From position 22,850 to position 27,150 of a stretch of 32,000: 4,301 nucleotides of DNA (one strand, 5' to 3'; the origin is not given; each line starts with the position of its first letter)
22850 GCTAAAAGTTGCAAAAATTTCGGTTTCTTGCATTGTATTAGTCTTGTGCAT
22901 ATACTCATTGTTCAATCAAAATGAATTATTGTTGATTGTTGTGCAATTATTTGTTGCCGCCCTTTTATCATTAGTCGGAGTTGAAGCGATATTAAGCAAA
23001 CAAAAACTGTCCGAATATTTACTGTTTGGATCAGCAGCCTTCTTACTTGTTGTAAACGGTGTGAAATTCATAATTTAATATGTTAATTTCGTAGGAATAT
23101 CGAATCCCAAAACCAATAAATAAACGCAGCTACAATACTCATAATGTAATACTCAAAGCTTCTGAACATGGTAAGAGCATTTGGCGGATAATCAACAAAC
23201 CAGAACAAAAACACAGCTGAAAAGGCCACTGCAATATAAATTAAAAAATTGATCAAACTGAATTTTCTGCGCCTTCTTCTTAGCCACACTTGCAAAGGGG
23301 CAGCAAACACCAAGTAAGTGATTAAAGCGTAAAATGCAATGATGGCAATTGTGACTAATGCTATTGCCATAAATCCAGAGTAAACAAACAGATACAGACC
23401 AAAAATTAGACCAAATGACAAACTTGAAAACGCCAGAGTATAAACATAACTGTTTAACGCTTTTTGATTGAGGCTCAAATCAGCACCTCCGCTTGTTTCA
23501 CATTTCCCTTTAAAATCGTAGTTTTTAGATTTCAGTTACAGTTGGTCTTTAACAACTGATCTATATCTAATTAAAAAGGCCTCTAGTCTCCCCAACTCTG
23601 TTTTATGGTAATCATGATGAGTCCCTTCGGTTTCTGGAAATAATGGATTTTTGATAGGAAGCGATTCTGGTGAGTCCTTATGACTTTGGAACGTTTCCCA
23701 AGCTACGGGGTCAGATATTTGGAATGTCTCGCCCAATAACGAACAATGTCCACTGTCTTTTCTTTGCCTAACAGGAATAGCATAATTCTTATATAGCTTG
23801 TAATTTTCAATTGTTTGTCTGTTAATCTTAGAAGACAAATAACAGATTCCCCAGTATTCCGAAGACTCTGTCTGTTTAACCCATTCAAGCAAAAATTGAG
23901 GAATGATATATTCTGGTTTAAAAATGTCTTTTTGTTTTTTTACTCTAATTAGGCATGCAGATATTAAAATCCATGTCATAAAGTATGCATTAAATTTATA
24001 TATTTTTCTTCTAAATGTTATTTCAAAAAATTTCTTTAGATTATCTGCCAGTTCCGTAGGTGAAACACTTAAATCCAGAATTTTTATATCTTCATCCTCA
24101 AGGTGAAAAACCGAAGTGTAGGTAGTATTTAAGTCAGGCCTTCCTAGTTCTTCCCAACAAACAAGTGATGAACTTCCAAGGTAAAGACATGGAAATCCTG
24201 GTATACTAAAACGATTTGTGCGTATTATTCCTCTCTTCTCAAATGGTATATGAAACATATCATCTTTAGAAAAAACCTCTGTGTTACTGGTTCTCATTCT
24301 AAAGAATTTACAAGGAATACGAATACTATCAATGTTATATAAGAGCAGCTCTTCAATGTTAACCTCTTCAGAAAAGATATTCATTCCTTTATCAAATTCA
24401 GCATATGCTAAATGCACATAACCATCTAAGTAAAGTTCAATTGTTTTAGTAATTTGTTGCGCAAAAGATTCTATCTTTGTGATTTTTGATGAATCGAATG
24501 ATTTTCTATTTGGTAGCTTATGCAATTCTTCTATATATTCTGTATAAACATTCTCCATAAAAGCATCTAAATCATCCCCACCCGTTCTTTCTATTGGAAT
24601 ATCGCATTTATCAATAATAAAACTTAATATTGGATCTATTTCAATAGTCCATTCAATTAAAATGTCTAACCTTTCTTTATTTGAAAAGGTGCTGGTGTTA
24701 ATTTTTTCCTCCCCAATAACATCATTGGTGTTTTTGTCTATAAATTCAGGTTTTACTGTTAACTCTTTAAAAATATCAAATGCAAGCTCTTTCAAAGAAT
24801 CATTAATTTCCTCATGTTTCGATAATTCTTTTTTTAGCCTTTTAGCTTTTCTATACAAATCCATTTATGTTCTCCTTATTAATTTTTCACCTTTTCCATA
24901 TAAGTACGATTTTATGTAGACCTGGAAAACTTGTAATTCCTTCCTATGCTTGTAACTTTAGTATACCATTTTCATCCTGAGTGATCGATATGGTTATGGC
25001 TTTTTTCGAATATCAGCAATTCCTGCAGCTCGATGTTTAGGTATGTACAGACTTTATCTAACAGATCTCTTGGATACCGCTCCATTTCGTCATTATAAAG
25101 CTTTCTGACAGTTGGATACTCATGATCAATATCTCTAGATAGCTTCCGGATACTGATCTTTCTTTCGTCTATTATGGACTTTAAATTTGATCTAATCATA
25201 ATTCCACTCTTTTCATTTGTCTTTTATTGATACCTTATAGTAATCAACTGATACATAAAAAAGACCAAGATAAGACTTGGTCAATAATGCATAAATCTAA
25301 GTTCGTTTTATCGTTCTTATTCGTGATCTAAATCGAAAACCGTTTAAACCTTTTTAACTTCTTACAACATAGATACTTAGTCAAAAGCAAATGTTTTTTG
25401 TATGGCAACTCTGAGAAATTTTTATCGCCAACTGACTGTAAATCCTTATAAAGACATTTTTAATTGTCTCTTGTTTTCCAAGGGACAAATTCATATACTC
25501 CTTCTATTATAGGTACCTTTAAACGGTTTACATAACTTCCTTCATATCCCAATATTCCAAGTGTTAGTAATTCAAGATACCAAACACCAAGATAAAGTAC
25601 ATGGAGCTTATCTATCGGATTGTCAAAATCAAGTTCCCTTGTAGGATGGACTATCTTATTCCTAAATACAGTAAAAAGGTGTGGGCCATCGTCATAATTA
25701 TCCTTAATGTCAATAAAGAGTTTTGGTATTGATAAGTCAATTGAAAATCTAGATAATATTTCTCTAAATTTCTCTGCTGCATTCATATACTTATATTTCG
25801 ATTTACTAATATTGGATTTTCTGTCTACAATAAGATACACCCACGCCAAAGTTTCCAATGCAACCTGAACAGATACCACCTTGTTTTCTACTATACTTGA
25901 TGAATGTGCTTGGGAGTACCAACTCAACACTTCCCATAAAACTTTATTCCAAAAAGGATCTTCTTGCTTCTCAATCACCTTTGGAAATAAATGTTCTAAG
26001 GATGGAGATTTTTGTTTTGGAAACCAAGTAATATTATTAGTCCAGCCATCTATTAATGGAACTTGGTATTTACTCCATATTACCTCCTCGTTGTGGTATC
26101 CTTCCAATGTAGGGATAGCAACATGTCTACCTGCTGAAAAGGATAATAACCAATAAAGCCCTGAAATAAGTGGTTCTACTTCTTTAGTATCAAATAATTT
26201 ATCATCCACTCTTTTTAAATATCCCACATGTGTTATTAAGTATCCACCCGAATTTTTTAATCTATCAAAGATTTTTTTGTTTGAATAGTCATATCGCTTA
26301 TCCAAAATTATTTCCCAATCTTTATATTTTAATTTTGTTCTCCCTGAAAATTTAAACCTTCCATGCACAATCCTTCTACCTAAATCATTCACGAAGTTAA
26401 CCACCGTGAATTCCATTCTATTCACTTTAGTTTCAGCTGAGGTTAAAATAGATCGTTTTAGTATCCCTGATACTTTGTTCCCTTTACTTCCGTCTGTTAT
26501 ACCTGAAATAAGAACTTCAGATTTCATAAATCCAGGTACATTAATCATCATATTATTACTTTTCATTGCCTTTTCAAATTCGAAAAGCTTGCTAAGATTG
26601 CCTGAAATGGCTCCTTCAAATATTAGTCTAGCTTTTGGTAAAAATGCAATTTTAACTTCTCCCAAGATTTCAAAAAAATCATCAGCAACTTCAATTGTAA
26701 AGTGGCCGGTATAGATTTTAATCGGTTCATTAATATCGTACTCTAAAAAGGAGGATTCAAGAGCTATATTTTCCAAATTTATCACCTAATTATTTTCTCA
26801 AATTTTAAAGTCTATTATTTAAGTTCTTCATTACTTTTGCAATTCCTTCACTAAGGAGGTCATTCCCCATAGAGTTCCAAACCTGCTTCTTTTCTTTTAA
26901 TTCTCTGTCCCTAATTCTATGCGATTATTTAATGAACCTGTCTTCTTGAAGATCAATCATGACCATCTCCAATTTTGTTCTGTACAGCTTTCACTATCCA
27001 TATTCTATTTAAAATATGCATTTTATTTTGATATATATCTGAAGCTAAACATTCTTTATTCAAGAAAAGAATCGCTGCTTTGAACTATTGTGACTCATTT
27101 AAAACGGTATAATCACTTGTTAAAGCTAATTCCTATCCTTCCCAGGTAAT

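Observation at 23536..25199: Xre-family HTH plus RES-domain protein pair (yopB-yopC): candidate toxin-antitoxin or abortive-infection module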

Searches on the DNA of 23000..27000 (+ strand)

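Call 6: search_dna_similar(query=window:23000-27000:+, collection=phages, mode=near, max_rows=25)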
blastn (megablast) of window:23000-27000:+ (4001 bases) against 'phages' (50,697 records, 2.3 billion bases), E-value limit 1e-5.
Records with a match: 21; places in all: 21; records where one place covers at least 80% of the query: 2.
Best place of each record, by identity: >=99% 2; 95-99% 2; 90-95% 13; 80-90% 4.
By first word of the organism name: Bacillus 21.
By host as written in the record: Bacillus subtilis BEST7003 7; Bacillus subtilis subsp. subtilis str. 168 5; Bacillus subtilis 4; Bacillus subtilis Delta6 3; - 1; Bacillus subtilis str. 168 1.
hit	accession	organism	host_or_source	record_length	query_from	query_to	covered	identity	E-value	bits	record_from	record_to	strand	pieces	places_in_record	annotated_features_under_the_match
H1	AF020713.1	Bacillus phage SPBc2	-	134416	1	4001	100%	100.0%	0e+0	7389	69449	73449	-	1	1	yopC: hypothetical protein | yopA: hypothetical protein | yopD: hypothetical protein | yopB: hypothetical protein | stem_loop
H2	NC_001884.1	Bacillus phage SPBc2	Bacillus subtilis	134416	1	4001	100%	100.0%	0e+0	7389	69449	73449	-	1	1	yopC: RES domain-containing protein | yopA: hypothetical protein | yopD: UPF0715 family protein | yopB: helix-turn-helix transcriptional regulator | stem_loop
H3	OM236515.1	Bacillus phage SPR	Bacillus subtilis BEST7003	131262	1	2200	19%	92.0%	1e-157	1065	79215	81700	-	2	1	hypothetical protein (x5) | nucleoside-diphosphate-sugar epimerase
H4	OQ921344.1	Bacillus phage SPbetaL4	Bacillus subtilis BEST7003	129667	84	2199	17%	84.8%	1e-113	666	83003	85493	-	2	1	hypothetical protein (x5)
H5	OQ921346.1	Bacillus phage SPbetaL6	Bacillus subtilis BEST7003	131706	84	2199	17%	84.8%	1e-113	666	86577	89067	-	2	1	hypothetical protein (x5)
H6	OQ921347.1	Bacillus phage SPbetaL7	Bacillus subtilis BEST7003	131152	84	2199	17%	84.8%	1e-113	666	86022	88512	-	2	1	hypothetical protein (x4)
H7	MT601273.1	Bacillus phage vB_BsuS-Goe12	Bacillus subtilis Delta6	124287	1903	2200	7%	97.7%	4e-142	512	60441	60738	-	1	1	none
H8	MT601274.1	Bacillus phage vB_BsuS-Goe13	Bacillus subtilis Delta6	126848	1903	2200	7%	97.7%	4e-142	512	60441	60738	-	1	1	none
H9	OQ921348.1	Bacillus phage SPbetaL8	Bacillus subtilis BEST7003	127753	1899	2199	8%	93.7%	1e-123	451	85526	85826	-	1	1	none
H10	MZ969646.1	Bacillus phage BUCT082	Bacillus subtilis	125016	1899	2199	8%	89.7%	1e-103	385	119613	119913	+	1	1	helix-turn-helix domain-containing protein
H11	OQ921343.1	Bacillus phage SPbetaL3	Bacillus subtilis BEST7003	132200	1903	2189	7%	90.6%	2e-101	377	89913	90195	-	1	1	none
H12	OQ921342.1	Bacillus phage SPbetaL2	Bacillus subtilis BEST7003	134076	1942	2213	7%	92.0%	5e-102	379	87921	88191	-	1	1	hypothetical protein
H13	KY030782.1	Bacillus phage phi3T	Bacillus subtilis str. 168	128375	1942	2199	6%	93.0%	2e-101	377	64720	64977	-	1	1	hypothetical protein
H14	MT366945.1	Bacillus phage phi3Ts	Bacillus subtilis subsp. subtilis str. ...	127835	1942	2199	6%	93.0%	2e-101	377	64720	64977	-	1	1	none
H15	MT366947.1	Bacillus phage Hyb2phi3Ts-SPbeta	Bacillus subtilis subsp. subtilis str. ...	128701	1942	2199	6%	93.0%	2e-101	377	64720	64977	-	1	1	none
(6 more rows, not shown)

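Call 9: get_annotated_region(hit=H2, flank=4000)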
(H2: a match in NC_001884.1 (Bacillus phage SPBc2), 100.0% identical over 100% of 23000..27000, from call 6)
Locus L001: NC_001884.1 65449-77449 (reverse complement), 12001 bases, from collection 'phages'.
description: Bacillus phage SPBc2, complete genome.
organism: Bacillus phage SPBc2 (NCBI taxid 2932878)
taxonomy: Viruses; Duplodnaviria; Heunggongvirae; Uroviricota; Caudoviricetes; Spbetavirus; Spbetavirus SPbeta
host: Bacillus subtilis; source: -; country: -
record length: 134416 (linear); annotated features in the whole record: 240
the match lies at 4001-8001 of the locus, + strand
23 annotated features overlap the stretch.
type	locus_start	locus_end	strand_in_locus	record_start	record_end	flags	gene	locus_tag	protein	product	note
CDS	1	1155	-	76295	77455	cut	yopK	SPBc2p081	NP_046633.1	transcriptional regulator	-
stem_loop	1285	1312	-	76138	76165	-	-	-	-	-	-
CDS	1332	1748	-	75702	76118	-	yopJ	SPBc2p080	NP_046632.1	hypothetical protein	-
CDS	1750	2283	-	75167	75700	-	yopI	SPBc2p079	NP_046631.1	hypothetical protein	-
CDS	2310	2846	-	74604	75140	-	yopH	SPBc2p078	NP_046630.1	superinfection exclusion B family protein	-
CDS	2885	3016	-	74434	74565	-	yopG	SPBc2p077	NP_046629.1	hypothetical protein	-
CDS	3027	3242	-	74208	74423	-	yopF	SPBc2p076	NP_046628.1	hypothetical protein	-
CDS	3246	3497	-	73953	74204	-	yopE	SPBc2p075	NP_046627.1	hypothetical protein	-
stem_loop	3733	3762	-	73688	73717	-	-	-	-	-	-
CDS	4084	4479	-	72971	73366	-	yopD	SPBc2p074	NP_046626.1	UPF0715 family protein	similar to Bacillus subtilis YwlA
CDS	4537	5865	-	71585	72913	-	yopC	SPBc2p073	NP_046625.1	RES domain-containing protein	-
CDS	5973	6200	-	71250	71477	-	yopB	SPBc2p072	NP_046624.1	helix-turn-helix transcriptional regulator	-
stem_loop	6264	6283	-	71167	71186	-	-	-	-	-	-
CDS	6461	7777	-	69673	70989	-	yopA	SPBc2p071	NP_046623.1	hypothetical protein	-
CDS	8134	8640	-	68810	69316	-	yonX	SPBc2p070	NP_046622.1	hypothetical protein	-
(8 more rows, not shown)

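Call 10: get_annotated_region(hit=H13, flank=5000)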
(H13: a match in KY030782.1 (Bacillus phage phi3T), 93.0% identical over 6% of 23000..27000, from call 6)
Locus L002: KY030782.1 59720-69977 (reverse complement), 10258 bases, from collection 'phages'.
description: Bacillus phage phi3T, complete genome.
organism: Bacillus phage phi3T (NCBI taxid 10736)
taxonomy: Viruses; Duplodnaviria; Heunggongvirae; Uroviricota; Caudoviricetes; Spbetavirus
host: Bacillus subtilis str. 168; source: -; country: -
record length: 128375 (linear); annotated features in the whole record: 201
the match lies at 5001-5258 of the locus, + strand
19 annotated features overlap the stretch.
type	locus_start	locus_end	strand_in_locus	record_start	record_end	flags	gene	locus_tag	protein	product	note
CDS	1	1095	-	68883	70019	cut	-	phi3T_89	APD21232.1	arbitrium communication peptide receptor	phi3T_89; similar to SPbeta: NP_046633.1_81|yopK|hypothetical_protein; AimR, arbitrium communication peptide receptor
CDS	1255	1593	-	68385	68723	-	-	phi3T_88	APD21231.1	hypothetical protein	phi3T_88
CDS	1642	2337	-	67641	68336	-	-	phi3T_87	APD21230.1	hypothetical protein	phi3T_87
CDS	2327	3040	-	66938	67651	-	-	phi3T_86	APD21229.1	hypothetical protein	phi3T_86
CDS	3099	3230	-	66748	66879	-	-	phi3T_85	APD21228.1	hypothetical protein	phi3T_85; similar to SPbeta: NP_046629.1_77|yopG|hypothetical_protein, eval 5E-26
CDS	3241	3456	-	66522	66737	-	-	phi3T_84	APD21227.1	hypothetical protein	phi3T_84; similar to SPbeta: NP_046628.1_76|yopF|hypothetical_protein, eval 3E-47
CDS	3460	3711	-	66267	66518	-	-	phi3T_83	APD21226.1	hypothetical protein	phi3T_83; similar to SPbeta: NP_046627.1_75|yopE|hypothetical_protein, eval 3E-57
CDS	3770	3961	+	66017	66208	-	-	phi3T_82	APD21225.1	hypothetical protein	phi3T_82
CDS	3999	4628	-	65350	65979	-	-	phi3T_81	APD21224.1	hypothetical protein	phi3T_81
CDS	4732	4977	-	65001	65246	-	-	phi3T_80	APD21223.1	hypothetical protein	phi3T_80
CDS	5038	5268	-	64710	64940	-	-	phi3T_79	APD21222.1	hypothetical protein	phi3T_79; similar to SPbeta: NP_046624.1_72|yopB|hypothetical_protein, eval 3E-47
CDS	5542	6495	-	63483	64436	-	-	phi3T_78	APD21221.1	hypothetical protein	phi3T_78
CDS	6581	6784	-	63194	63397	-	-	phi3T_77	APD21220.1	hypothetical protein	phi3T_77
CDS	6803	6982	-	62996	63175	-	-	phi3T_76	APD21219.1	hypothetical protein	phi3T_76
CDS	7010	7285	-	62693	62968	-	-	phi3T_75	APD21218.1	hypothetical protein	phi3T_75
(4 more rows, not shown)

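Call 11: get_annotated_region(hit=H3, flank=4000)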
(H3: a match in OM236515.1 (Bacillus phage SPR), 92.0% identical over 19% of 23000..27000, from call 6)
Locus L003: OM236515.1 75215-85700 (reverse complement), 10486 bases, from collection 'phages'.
description: Bacillus phage SPR, complete genome.
organism: Bacillus phage SPR (NCBI taxid 10725)
taxonomy: Viruses; Duplodnaviria; Heunggongvirae; Uroviricota; Caudoviricetes; Spbetavirus
host: Bacillus subtilis BEST7003; source: -; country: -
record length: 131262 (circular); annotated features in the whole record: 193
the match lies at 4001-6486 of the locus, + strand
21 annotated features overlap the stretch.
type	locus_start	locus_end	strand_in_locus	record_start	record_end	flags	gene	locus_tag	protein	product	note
CDS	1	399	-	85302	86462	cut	-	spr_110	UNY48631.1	hypothetical protein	-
CDS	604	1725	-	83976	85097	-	-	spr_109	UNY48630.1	hypothetical protein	-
CDS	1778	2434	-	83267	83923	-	-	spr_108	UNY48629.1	hypothetical protein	-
CDS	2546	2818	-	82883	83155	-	-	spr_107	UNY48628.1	hypothetical protein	-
CDS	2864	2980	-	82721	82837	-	-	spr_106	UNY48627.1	hypothetical protein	-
CDS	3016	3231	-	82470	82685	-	-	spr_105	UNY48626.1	hypothetical protein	-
CDS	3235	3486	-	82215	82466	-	-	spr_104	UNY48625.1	hypothetical protein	-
CDS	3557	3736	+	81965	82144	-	-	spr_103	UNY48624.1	hypothetical protein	-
CDS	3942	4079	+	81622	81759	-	-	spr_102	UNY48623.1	nucleoside-diphosphate-sugar epimerase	-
CDS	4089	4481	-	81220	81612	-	-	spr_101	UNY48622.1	hypothetical protein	-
CDS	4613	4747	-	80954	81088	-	-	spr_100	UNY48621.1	hypothetical protein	-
CDS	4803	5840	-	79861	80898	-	-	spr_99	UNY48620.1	hypothetical protein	-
CDS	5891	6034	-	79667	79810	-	-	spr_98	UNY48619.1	hypothetical protein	-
CDS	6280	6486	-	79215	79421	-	-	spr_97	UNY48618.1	hypothetical protein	-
CDS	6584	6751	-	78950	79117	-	-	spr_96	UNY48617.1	hypothetical protein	-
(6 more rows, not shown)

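Call 52: get_annotated_region(hit=H7, flank=4500)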
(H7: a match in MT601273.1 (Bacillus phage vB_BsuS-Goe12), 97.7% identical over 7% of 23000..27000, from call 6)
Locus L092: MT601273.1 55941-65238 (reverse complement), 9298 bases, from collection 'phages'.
description: Bacillus phage vB_BsuS-Goe12, complete genome.
organism: Bacillus phage vB_BsuS-Goe12 (NCBI taxid 2586960)
taxonomy: Viruses; Duplodnaviria; Heunggongvirae; Uroviricota; Caudoviricetes; Spbetavirus
host: Bacillus subtilis Delta6; source: municipal sewage; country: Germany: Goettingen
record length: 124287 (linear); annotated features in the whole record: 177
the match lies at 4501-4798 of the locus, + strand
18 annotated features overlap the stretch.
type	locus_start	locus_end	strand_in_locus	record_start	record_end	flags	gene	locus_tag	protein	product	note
CDS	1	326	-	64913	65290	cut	hypothetical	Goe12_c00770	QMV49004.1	hypothetical protein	-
CDS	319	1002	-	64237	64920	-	hypothetical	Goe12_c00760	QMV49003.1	hypothetical protein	-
CDS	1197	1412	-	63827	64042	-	hypothetical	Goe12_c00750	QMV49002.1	hypothetical protein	-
CDS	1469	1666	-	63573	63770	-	hypothetical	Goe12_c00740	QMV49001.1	hypothetical protein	-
CDS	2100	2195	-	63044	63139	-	hypothetical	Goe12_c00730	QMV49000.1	hypothetical protein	-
CDS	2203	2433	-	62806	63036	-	hypothetical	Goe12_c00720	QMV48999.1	hypothetical protein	-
CDS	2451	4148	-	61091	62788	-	hypothetical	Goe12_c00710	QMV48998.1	hypothetical protein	-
CDS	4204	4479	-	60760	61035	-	hypothetical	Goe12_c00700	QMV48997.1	hypothetical protein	-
CDS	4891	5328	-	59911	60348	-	hypothetical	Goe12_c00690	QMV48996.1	hypothetical protein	-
CDS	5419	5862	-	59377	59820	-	hypothetical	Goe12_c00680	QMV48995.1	hypothetical protein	-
CDS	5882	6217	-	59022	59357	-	hypothetical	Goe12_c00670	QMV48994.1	hypothetical protein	-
CDS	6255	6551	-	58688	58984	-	hypothetical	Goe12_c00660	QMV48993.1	hypothetical protein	-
CDS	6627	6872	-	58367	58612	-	hypothetical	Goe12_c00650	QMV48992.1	hypothetical protein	-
CDS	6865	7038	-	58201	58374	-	hypothetical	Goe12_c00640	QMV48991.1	hypothetical protein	-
CDS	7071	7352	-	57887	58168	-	hypothetical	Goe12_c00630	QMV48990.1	hypothetical protein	-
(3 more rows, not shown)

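Call 53: get_annotated_region(hit=H4, flank=3000)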
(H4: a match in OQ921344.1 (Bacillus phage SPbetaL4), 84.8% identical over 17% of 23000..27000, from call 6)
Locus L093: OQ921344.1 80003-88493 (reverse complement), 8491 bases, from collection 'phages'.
description: Bacillus phage SPbetaL4, complete genome.
organism: Bacillus phage SPbetaL4 (NCBI taxid 3053438)
taxonomy: Viruses; Duplodnaviria; Heunggongvirae; Uroviricota; Caudoviricetes; Spbetavirus
host: Bacillus subtilis BEST7003; source: soil; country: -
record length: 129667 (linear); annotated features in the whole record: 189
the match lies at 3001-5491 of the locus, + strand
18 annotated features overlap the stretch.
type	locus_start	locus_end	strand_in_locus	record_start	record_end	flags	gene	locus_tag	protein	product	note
CDS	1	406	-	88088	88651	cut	-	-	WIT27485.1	hypothetical protein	121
CDS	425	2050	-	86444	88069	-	-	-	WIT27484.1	hypothetical protein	120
CDS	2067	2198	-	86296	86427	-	-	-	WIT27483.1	hypothetical protein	119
CDS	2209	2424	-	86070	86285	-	-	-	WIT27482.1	hypothetical protein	118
CDS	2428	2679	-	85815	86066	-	-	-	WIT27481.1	hypothetical protein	117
CDS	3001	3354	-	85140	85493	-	-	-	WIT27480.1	hypothetical protein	116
CDS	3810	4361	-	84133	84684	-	-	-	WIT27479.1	hypothetical protein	115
CDS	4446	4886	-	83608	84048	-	-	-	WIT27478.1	hypothetical protein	114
CDS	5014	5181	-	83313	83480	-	-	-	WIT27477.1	hypothetical protein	113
CDS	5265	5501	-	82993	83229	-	-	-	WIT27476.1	hypothetical protein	112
CDS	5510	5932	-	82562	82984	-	-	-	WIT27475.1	hypothetical protein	111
CDS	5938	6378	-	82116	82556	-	-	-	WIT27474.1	hypothetical protein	110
CDS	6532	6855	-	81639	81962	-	-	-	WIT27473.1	hypothetical protein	109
CDS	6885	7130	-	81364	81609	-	-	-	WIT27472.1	hypothetical protein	108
CDS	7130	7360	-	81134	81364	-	-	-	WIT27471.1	hypothetical protein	107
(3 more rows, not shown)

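Call 54: get_annotated_region(hit=H9, flank=4500)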
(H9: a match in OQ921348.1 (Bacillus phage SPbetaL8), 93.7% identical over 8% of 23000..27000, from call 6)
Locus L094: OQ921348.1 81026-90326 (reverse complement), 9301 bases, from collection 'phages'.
description: Bacillus phage SPbetaL8, complete genome.
organism: Bacillus phage SPbetaL8 (NCBI taxid 3053442)
taxonomy: Viruses; Duplodnaviria; Heunggongvirae; Uroviricota; Caudoviricetes; Spbetavirus
host: Bacillus subtilis BEST7003; source: soil; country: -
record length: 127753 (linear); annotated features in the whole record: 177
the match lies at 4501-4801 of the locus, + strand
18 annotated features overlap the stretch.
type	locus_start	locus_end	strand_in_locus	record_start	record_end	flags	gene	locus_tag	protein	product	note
CDS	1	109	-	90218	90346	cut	-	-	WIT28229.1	hypothetical protein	121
CDS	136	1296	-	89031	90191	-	-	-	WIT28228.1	hypothetical protein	120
CDS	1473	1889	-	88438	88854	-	-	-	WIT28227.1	hypothetical protein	119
CDS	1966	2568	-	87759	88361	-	-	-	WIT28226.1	hypothetical protein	118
CDS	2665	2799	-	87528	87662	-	-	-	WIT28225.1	hypothetical protein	117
CDS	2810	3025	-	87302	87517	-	-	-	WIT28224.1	hypothetical protein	116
CDS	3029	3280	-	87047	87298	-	-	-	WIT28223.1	hypothetical protein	115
CDS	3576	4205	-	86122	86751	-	-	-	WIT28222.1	hypothetical protein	114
CDS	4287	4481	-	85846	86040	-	-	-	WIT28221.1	hypothetical protein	113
CDS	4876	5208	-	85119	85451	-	-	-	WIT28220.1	hypothetical protein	112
CDS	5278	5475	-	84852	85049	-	-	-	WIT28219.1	hypothetical protein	111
CDS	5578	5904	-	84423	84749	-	-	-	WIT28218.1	hypothetical protein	110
CDS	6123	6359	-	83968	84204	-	-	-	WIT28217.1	hypothetical protein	109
CDS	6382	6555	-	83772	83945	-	-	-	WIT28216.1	hypothetical protein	108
CDS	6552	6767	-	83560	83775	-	-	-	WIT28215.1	hypothetical protein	107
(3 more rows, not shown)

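Call 55: get_annotated_region(hit=H12, flank=4500)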
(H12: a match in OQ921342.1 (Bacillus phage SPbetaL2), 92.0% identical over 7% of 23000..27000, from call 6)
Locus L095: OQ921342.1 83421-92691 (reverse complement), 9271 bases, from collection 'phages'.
description: Bacillus phage SPbetaL2, complete genome.
organism: Bacillus phage SPbetaL2 (NCBI taxid 3053436)
taxonomy: Viruses; Duplodnaviria; Heunggongvirae; Uroviricota; Caudoviricetes; Spbetavirus
host: Bacillus subtilis BEST7003; source: soil; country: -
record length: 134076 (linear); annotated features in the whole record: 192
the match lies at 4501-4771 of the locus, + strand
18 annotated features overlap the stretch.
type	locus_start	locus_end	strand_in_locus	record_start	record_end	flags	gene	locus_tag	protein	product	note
CDS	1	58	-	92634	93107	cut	-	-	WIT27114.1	hypothetical protein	127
CDS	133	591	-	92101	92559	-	-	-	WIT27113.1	hypothetical protein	126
CDS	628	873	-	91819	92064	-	-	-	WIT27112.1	hypothetical protein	125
CDS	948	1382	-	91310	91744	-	-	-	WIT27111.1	hypothetical protein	124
CDS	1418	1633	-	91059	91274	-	-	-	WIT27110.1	hypothetical protein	123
CDS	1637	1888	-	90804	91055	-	-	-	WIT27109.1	hypothetical protein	122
CDS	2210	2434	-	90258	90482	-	-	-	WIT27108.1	hypothetical protein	121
CDS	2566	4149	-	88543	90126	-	-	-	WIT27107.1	hypothetical protein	120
CDS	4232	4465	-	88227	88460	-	-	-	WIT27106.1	hypothetical protein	119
CDS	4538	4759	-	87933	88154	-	-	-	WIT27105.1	hypothetical protein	118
CDS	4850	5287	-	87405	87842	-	-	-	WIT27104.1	hypothetical protein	117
CDS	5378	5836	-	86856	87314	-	-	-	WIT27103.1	hypothetical protein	116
CDS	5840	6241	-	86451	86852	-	-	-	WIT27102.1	hypothetical protein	115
CDS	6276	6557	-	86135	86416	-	-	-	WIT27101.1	hypothetical protein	114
CDS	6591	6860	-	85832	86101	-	-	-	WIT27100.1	hypothetical protein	113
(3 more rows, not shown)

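Call 56: get_annotated_region(hit=H10, flank=4500)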
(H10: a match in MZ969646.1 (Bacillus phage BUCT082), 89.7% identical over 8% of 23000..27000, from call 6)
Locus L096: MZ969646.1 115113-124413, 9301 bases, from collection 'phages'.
description: Bacillus phage BUCT082, complete genome.
organism: Bacillus phage BUCT082 (NCBI taxid 2876570)
taxonomy: Viruses; Duplodnaviria; Heunggongvirae; Uroviricota; Caudoviricetes; Spbetavirus
host: Bacillus subtilis; source: soil; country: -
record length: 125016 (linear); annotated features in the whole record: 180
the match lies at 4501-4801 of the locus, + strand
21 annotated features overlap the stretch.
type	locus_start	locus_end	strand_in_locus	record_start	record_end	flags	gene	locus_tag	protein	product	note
CDS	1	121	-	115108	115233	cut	-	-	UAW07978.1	lysogeny pheromone AimP family peptide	-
CDS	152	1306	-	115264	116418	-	-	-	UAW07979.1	AimR family lysis-lysogeny pheromone receptor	-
CDS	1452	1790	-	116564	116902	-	-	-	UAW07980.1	hypothetical protein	-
CDS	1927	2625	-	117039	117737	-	-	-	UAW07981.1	hypothetical protein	-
CDS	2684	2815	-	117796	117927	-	-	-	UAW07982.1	hypothetical protein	-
CDS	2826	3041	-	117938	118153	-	-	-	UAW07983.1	hypothetical protein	-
CDS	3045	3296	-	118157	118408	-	-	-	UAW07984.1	hypothetical protein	-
CDS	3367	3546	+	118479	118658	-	-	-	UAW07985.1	hypothetical protein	-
CDS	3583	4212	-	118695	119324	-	-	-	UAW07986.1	hypothetical protein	-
CDS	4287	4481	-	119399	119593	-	-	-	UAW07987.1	hypothetical protein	-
CDS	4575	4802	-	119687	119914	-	-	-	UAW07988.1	helix-turn-helix domain-containing protein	-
CDS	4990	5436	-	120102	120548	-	-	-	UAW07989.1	hypothetical protein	-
CDS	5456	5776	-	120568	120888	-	-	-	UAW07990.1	hypothetical protein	-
CDS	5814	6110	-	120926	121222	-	-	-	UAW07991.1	hypothetical protein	-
CDS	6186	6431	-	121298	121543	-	-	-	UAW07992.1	hypothetical protein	-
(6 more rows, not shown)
